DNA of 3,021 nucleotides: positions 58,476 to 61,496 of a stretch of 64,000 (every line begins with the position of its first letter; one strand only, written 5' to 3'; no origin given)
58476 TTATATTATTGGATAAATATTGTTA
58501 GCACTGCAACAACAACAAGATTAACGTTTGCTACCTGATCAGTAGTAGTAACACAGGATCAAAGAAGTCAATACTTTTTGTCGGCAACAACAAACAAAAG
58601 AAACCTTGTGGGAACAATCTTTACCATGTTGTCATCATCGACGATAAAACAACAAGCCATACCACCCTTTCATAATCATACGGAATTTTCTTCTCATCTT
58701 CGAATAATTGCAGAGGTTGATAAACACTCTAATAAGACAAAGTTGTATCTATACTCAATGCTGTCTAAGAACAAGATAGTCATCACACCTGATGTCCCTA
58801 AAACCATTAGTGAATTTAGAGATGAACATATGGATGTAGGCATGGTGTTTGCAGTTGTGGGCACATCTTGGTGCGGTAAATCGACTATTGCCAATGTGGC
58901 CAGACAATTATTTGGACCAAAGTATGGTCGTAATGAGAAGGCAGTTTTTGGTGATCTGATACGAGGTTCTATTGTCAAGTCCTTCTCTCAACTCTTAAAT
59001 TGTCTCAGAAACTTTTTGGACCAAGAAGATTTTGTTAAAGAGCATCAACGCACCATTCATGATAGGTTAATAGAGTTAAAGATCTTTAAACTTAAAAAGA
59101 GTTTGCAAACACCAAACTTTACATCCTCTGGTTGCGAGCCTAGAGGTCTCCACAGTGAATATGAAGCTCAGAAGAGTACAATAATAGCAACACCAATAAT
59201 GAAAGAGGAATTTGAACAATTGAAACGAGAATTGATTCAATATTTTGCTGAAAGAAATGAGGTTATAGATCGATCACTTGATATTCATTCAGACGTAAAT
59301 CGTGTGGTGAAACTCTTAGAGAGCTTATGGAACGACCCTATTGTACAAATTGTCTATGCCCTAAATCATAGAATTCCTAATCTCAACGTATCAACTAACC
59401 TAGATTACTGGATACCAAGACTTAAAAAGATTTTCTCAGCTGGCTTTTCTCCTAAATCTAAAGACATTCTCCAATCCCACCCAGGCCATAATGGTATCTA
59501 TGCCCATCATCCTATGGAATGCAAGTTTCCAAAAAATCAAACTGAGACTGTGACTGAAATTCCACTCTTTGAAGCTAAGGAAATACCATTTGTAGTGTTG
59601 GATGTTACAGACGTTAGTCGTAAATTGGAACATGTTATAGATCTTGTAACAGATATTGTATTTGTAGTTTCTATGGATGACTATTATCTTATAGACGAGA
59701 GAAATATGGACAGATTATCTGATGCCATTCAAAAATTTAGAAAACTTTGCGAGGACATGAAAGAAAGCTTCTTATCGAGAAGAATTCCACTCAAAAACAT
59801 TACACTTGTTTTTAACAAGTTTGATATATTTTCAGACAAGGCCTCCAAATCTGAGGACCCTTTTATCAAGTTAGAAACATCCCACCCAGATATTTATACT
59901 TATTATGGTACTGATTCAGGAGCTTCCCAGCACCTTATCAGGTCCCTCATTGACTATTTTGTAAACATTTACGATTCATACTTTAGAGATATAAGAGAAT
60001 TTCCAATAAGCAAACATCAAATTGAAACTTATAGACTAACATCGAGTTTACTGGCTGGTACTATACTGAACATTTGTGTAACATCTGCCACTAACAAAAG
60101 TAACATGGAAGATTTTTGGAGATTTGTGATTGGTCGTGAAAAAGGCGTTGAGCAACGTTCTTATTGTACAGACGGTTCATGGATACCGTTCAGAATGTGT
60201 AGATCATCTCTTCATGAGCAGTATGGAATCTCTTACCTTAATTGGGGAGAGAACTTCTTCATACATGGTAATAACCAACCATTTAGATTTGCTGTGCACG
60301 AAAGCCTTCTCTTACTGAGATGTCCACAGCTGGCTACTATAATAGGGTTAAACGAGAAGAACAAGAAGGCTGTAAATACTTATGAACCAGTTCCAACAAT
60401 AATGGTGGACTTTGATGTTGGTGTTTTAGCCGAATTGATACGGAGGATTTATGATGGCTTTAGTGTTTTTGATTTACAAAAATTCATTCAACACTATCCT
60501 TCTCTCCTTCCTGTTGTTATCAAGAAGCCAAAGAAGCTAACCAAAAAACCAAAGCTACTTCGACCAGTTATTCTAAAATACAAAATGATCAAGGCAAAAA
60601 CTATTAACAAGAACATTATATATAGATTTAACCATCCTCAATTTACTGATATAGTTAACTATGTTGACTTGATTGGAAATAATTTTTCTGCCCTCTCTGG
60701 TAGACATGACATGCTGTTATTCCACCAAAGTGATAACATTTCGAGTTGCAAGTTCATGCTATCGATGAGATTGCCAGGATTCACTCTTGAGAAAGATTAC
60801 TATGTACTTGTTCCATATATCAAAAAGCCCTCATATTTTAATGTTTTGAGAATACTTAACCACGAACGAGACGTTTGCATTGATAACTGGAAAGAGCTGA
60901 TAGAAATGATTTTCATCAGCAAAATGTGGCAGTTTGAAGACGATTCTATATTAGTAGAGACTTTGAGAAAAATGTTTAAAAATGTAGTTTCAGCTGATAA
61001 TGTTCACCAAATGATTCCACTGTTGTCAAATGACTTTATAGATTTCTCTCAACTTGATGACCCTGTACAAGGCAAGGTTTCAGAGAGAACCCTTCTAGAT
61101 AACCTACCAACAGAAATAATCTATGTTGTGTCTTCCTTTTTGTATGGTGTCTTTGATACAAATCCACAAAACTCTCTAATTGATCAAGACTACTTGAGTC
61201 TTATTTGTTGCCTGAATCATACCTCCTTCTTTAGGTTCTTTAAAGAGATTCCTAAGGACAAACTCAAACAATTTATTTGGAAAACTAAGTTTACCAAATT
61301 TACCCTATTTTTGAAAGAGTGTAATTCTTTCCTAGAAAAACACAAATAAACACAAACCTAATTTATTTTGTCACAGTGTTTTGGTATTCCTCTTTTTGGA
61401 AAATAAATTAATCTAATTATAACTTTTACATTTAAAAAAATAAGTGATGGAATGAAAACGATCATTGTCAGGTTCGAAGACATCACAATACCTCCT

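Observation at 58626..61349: G-alpha-like protein with degenerate catalytic machinery and a long C-terminal extension, 100 bp upstream of a kinase-DUF4116 gene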

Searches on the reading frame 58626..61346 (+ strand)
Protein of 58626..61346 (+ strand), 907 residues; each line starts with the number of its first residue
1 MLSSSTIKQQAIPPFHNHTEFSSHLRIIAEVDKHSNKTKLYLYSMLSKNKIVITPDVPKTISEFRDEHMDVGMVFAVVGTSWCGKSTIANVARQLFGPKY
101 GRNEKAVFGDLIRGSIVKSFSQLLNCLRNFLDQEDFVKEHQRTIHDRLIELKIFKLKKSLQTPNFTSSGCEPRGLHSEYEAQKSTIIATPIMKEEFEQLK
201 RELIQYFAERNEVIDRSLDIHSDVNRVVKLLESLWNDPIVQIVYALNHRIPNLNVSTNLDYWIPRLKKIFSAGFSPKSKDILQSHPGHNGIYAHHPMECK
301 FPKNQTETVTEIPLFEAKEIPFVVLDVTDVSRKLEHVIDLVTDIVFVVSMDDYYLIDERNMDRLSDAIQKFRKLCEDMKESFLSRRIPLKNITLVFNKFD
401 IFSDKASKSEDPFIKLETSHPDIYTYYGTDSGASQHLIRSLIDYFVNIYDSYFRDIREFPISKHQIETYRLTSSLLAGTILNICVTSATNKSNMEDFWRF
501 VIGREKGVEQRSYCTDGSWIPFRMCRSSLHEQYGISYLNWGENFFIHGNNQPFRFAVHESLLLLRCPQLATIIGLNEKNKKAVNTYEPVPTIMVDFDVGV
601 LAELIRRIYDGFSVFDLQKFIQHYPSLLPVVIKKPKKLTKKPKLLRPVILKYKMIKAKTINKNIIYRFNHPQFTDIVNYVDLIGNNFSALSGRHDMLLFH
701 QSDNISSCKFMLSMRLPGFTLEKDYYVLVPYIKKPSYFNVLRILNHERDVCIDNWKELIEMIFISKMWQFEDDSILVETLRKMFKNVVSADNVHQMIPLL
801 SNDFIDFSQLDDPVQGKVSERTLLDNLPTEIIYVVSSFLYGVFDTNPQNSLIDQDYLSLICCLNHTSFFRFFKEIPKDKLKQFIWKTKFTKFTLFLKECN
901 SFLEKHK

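Call 3: search_protein_families(library=pfam, proteins=[window:58626-61346:+], max_evalue=1)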
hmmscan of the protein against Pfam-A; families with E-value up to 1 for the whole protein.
window:58626-61346:+ (907 aa): 4 families
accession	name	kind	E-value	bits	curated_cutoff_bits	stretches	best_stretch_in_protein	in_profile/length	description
PF00503.26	G-alpha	-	6.9e-39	134.3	48.8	1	72-465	21-313/333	G-protein alpha subunit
PF24715.1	YxiF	-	0.15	12.6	25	0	652-704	31-83/140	YxiF protein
PF24235.1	RHG29_45_N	-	0.21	12.3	27.7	1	117-151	8-43/108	Rho GTPase-activating protein 29/45 N-terminal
PF23054.1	UBA_N4BP1_C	-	0.38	11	27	0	194-223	5-34/47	N4BP1, C-terminal UBA domain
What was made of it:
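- On G-alpha (Pfam PF00503): 134.3 bits against 48.8, E=6.9e-39, residues 72-465, model positions 21-313 of 333 (call 3)
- Checked: Pfam G-alpha PF00503 scores 134.3 bits, E=6.9e-39, over residues 72-465 and model positions 21-313 of 333, against a gathering score of 48.8 (call 3).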

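Call 4: search_solved_structures(query=window:58626-61346:+, max_evalue=1, show_alignments=3)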
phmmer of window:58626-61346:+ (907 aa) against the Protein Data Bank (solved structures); distinct sequences matched with E-value up to 1: 164 (the best 60 are shown).
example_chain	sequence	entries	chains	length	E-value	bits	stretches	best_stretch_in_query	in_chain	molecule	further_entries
6oya_A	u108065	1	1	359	4.1e-06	28.4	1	230-410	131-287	Gt-alpha/Gi1-alpha chimera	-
8xgr_G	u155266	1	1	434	9e-06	27.2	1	229-410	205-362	Guanine nucleotide-binding protein G(I)/G(S)/G(O) subunit gamma-2,eGt-alpha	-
3v00_C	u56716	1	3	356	1.3e-05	26.7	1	230-410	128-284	Guanine nucleotide-binding protein G(t) subunit alpha-1/ Guanine nucleotide-binding protei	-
8xqp_A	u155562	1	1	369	1.3e-05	26.7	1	226-411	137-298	Guanine nucleotide-binding protein G(t) subunit alpha-3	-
8yky_A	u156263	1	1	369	1.7e-05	26.3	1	226-411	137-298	G alpha gustducin protein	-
1fqj_A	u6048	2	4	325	1.8e-05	26.2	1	230-410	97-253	Guanine nucleotide-binding protein G(t) subunit alpha-1,Guanine nucleotide-binding protein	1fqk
1got_A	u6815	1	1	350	2e-05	26.1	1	230-410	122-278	GT-ALPHA/GI-ALPHA CHIMERA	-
1tad_A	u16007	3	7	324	4.2e-05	25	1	230-415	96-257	TRANSDUCIN-ALPHA | TRANSDUCIN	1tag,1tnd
7f6g_B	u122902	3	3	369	7.4e-05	24.2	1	223-374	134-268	Guanine nucleotide-binding protein G(q) subunit alpha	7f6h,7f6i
6oy9_A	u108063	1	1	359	8.1e-05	24.1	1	230-410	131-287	Gt-alpha/Gi1-alpha chimera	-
8uqn_A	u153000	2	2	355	9.1e-05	23.9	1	224-374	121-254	Guanine nucleotide-binding protein G(q) subunit alpha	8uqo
4gnk_A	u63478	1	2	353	9.2e-05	23.9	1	224-374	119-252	Guanine nucleotide-binding protein G(q) subunit alpha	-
6vu5_B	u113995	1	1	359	9.5e-05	23.8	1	223-374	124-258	Guanine nucleotide-binding protein G(q) subunit alpha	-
24xb_E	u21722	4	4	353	9.8e-05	23.8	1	224-374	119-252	Guanine nucleotide-binding protein G(q) subunit alpha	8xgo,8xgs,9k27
9vaw_A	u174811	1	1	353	9.9e-05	23.8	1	223-374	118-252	Guanine nucleotide-binding protein G(q) subunit alpha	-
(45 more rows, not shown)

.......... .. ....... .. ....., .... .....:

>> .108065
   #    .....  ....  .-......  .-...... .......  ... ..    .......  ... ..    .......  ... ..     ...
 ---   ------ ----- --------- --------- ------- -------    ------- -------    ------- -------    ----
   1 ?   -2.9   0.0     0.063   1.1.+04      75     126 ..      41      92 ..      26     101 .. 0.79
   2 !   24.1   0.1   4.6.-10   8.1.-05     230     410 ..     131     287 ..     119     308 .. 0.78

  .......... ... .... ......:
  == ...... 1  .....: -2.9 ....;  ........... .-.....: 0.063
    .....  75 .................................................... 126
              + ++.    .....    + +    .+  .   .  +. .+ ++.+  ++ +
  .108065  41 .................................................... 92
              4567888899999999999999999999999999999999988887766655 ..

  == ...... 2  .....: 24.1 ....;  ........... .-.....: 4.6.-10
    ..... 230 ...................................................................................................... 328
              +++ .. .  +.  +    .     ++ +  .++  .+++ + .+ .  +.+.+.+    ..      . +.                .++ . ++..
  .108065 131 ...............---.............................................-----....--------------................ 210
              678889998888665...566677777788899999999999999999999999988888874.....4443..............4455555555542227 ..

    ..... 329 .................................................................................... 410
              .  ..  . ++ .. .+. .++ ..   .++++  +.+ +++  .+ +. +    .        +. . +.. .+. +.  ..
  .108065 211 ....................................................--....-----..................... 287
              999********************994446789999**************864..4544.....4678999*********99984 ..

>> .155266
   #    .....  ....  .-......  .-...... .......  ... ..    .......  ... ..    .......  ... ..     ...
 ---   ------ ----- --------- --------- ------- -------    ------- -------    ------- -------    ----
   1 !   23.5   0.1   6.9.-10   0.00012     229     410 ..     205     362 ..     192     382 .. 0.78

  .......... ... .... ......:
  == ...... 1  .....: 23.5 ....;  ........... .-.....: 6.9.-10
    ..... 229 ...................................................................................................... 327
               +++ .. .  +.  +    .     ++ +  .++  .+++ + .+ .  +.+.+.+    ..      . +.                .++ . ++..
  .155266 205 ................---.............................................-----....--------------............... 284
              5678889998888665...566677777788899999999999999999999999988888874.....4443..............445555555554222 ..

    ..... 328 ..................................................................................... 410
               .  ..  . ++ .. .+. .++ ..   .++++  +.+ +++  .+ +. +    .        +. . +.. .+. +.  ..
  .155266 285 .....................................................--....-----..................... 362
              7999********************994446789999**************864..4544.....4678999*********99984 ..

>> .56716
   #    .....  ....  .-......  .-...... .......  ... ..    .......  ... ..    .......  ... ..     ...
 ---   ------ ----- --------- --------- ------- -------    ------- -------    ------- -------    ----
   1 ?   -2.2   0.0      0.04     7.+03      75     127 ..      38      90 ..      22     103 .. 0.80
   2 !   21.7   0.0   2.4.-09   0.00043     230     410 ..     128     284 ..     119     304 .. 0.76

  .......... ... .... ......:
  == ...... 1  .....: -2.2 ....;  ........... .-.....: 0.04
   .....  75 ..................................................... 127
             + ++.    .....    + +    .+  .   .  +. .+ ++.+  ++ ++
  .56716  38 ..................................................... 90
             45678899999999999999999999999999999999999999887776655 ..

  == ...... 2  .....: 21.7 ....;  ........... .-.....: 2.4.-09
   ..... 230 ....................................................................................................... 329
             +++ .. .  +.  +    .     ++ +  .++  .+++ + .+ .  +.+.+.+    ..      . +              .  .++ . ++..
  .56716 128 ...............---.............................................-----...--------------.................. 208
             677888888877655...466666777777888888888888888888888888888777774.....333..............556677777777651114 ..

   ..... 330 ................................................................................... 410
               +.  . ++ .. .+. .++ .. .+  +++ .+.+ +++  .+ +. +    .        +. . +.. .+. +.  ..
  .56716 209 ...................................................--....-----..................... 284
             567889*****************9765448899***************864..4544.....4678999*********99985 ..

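Call 5: find_homologous_proteins(query=window:58626-61346:+)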
Query window:58626-61346:+: 7754 candidates shared short words with the query, none scored E <= 0.001.
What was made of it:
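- Tried and rejected: Word-indexed homologue search with the whole protein (call 5).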

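Call 7: find_encoding_contigs(protein=window:58626-61346:+, flank=10000, max_places=4)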
Protein window:58626-61346:+ (907 aa): no gene with exactly this product is on record in the collection.

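Call 27: search_protein_representatives(protein=window:58626-61346:+)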
Query: 907 residues. Proteins with E-value up to 0.001 (for the whole library): 30; up to 1e-10: 6; up to 1e-30: 4. The best 30 are listed.
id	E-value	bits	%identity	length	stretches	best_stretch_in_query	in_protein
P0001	6.9e-231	785.3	100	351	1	557-907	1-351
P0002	9.4e-178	609.5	48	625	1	270-906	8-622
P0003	2.6e-101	356.6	82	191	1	485-676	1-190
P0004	4.1e-87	309.6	37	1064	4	175-630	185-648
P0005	7.6e-28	113.5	53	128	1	6-126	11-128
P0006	1.3e-19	86.3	39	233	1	66-210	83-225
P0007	2.4e-08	49.0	29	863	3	705-849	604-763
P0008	9.8e-07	43.7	32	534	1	202-406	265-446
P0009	1.1e-06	43.6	33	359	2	225-409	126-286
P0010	2.5e-06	42.4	35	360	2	322-428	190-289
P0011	8.5e-06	40.6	34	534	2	226-406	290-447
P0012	1.3e-05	40.0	33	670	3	227-406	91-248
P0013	1.3e-05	40.0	27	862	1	77-409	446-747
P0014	2.2e-05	39.2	39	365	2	228-292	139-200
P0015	3.1e-05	38.7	31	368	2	193-406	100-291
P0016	8.9e-05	37.2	36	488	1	223-374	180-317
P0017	9.8e-05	37.1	30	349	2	218-409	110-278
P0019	1.7e-04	36.3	31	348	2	215-408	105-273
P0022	3.5e-04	35.3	32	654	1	218-408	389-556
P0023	3.5e-04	35.2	33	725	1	227-403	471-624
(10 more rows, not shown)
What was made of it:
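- Tried and rejected: The exhaustive representative search (call 27) then found the family.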

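Call 29: list_cluster_members(proteins=[P0001, P0002, P0003, P0004, P0005, P0006, P0007, P0008, P0013, P0012])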
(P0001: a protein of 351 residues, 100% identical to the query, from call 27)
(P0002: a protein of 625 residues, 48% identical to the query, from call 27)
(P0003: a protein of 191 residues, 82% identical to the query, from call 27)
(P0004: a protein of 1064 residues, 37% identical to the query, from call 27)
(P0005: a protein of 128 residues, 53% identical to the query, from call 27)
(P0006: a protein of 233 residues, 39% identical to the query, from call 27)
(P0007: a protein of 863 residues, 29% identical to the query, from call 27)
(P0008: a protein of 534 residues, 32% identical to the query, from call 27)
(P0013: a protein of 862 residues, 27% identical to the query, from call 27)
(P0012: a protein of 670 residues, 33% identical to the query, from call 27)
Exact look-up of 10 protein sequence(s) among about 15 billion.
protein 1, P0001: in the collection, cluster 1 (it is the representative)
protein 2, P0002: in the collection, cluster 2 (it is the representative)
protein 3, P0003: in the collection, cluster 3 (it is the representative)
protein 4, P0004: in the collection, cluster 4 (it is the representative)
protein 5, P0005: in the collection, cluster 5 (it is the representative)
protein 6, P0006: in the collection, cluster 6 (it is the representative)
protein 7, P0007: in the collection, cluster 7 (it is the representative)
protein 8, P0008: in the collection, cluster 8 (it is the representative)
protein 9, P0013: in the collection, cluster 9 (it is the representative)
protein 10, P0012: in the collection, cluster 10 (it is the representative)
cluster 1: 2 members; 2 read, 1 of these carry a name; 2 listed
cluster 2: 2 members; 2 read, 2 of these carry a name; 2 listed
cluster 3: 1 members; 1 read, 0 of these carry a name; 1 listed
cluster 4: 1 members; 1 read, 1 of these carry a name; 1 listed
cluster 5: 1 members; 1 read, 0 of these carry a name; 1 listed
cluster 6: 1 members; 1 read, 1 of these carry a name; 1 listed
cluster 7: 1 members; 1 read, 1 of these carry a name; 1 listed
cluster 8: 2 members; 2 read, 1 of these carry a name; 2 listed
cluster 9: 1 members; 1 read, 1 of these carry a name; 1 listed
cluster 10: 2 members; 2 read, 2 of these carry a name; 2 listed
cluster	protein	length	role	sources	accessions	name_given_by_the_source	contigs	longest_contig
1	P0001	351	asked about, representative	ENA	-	-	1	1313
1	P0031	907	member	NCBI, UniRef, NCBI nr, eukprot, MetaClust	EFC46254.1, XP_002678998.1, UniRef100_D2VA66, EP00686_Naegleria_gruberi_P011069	predicted protein [Naegleria gruberi] | Predicted protein n=1 Tax=Naegleria gruberi TaxID=5762 RepID=D2VA66_NAEGR | uncharacterized protein NAEGRDRAFT_47887 [Naegleria gruberi]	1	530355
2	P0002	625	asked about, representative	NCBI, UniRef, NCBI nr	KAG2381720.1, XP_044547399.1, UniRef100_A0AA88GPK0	hypothetical protein C9374_006104 [Naegleria lovaniensis] | Uncharacterized protein n=1 Tax=Naegleria lovaniensis TaxID=51637 RepID=A0AA88GPK0_NAELO | uncharacterized protein C9374_006104 [Naegleria lovaniensis]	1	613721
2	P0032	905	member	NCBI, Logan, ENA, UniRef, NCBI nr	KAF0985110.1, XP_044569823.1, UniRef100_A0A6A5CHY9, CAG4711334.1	hypothetical protein FDP41_000149 [Naegleria fowleri] | Uncharacterized protein n=1 Tax=Naegleria fowleri TaxID=5763 RepID=A0A6A5CHY9_NAEFO | uncharacterized protein FDP41_000149 [Naegleria fowleri]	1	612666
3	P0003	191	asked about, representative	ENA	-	-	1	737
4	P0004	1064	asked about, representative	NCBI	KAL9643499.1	hypothetical protein ABK040_010113 [Willaertia magna]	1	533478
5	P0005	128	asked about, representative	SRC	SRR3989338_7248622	-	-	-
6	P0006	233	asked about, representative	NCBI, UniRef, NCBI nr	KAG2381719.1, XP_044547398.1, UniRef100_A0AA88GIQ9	hypothetical protein C9374_006103 [Naegleria lovaniensis] | Uncharacterized protein n=1 Tax=Naegleria lovaniensis TaxID=51637 RepID=A0AA88GIQ9_NAELO | uncharacterized protein C9374_006103 [Naegleria lovaniensis]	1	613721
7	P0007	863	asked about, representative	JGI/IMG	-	guanine nucleotide-binding protein G(i) subunit alpha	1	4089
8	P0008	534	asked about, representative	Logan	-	-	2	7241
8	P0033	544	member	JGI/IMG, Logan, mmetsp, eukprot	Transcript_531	Transcript_531/g.1334 ORF Transcript_531/g.1334 Transcript_531/m.1334 type:complete ... | CAMPEP_0171517690 /NCGR_PEP_ID=MMETSP0959-20130129/4834_1 /TAXON_ID=87120 ...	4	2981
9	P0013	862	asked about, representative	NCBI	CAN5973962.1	unnamed protein product [Sphagnum jensenii]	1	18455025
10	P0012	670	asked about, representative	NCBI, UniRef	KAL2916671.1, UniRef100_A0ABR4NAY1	hypothetical protein HK105_203785 [Polyrhizophydium stewartii] | Uncharacterized protein n=1 Tax=Polyrhizophydium stewartii TaxID=2732419 ...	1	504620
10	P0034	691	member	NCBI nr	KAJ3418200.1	hypothetical protein HK105_000211 [Polyrhizophydium stewartii]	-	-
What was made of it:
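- A Sphagnum XLG-like protein is among the hits (P0013, E=1.3e-5, calls 27, 29).
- Tried and rejected: The cause is that the 90% cluster is represented by a 351-aa fragment (call 29).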

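Call 34: search_protein_families(library=pfam, proteins=[P0007, P0004, P0032, P0002], max_evalue=1)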
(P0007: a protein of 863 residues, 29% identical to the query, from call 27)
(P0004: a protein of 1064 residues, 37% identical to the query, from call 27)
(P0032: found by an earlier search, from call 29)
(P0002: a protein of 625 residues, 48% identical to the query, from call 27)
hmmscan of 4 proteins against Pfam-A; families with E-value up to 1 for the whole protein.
P0007 (863 aa): 5 families
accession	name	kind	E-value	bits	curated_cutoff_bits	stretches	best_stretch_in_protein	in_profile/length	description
PF00503.26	G-alpha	-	1.4e-66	225.3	48.8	1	9-299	39-328/333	G-protein alpha subunit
PF00651.37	BTB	-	8.8e-08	32.7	20.5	1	379-456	9-78/110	BTB/POZ domain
PF00025.27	Arf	-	0.001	19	22.3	1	140-234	45-127/174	ADP-ribosylation factor family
PF12937.12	F-box-like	-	0.061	13.5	24.3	1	740-755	3-17/47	F-box-like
PF20920.2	DAXX_hist_bd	-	0.11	12.9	27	1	817-848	16-47/84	Death domain-associated protein 6, histone binding domain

P0004 (1064 aa): 4 families
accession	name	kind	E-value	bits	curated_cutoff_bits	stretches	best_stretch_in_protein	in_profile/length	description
PF00503.26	G-alpha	-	5e-50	170.9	48.8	1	91-398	9-271/333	G-protein alpha subunit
PF00025.27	Arf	-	0.016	15.1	22.3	1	281-349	39-104/174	ADP-ribosylation factor family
PF07491.16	PPI_Ypi1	-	0.22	11.7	27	1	672-713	13-54/57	Protein phosphatase inhibitor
PF13521.12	AAA_28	-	0.25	12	27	1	107-131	2-26/164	AAA domain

P0032 (905 aa): 1 family
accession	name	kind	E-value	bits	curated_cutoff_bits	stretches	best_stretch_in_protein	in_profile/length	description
PF00503.26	G-alpha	-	9e-27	94.5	48.8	1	95-449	26-303/333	G-protein alpha subunit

P0002 (625 aa): 1 family
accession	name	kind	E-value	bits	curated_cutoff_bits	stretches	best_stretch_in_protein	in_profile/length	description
PF00503.26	G-alpha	-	5.2e-11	42.7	48.8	1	7-170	151-303/333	G-protein alpha subunit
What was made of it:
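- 60243..60521 (+): BTB1, residues about 540-632 (core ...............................). The homologous segment of P0007 passes Pfam BTB at 32.7 bits (gathering score 20.5), E=8.8e-8 (call 34).
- On BTB/POZ (Pfam PF00651): The homologous segment of family member P0007 scores 32.7 bits, above the 20.5 cut-off (call 34).
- On F-box: P0007 has a partial hit, E=0.06, 13.5 bits against 24.3 (call 34).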

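Call 36: find_encoding_contigs(protein=P0002, flank=10000, max_places=3)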
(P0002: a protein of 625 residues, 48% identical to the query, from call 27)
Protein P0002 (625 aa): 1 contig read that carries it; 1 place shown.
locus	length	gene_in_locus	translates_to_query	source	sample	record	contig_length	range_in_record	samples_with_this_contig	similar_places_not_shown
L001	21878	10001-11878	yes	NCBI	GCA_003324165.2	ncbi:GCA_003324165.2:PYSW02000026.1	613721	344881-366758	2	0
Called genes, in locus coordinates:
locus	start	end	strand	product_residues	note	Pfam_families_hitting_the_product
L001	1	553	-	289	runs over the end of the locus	PF17284:Spermine_synt_N, PF01564:Spermine_synth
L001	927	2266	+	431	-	PF01370:Epimerase, PF02719:Polysacc_synt_2, PF04321:RmlD_sub_bind, PF01073:3Beta_HSD, PF07993:NAD_binding_4, PF13460:NAD_binding_10 (faint), PF16363:GDP_Man_Dehyd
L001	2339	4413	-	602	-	PF12070:SCAI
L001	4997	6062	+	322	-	PF04857:CAF1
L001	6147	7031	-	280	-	PF13855:LRR_8 (faint), PF14580:LRR_9, PF12799:LRR_4 (weak)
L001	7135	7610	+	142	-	-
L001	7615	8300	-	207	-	PF00071:Ras, PF08477:Roc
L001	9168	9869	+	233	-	PF00503:G-alpha (weak)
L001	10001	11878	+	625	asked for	PF00503:G-alpha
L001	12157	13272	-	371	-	PF13870:CCDC113_CCDC96_CC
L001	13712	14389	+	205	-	PF00085:Thioredoxin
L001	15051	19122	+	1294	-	PF00632:HECT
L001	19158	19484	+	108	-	PF00632:HECT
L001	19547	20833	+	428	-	-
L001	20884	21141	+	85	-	-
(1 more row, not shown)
